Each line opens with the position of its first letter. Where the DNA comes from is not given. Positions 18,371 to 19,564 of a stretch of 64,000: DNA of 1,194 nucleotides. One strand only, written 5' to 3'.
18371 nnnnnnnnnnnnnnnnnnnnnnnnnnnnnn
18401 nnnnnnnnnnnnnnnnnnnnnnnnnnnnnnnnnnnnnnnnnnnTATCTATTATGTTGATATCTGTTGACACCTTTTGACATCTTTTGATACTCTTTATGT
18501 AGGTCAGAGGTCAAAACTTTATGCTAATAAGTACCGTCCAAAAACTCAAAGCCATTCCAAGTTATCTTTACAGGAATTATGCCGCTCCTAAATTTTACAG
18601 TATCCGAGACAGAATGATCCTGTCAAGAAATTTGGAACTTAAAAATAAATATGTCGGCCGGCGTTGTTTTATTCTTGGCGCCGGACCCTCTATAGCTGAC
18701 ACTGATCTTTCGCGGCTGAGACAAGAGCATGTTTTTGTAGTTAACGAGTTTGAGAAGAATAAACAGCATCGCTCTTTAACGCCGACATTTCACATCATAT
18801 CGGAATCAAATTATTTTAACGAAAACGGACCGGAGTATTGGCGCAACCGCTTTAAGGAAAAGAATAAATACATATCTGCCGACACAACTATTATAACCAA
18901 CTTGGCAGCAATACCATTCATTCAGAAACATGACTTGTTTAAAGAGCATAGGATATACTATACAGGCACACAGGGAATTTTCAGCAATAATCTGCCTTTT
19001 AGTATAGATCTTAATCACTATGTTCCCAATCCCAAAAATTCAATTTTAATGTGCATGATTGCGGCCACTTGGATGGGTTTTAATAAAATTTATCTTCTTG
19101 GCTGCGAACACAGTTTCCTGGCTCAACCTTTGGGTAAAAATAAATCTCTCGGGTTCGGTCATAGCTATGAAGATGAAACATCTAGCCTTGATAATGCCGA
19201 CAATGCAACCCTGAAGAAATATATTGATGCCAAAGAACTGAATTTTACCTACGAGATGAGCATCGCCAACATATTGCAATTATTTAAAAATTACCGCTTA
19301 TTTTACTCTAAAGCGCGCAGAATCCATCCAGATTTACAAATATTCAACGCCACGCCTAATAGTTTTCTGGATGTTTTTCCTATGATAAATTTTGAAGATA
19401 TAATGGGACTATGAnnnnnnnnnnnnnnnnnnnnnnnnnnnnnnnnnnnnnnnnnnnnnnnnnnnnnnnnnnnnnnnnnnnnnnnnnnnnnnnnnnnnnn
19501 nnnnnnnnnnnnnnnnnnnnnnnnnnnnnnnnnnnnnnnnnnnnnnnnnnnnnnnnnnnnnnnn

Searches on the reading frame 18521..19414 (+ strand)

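Call 9: search_protein_families(library=pfam, proteins=[window:18521-19414:+], max_evalue=0.001)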
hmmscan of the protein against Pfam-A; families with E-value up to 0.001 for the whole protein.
window:18521-19414:+ (297 aa): 1 family
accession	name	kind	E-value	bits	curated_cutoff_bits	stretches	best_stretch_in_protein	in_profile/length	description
PF01973.23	MptE-like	-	6.8e-06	26.4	34.6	1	39-199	17-168/171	6-hydroxymethylpterin diphosphokinase MptE-like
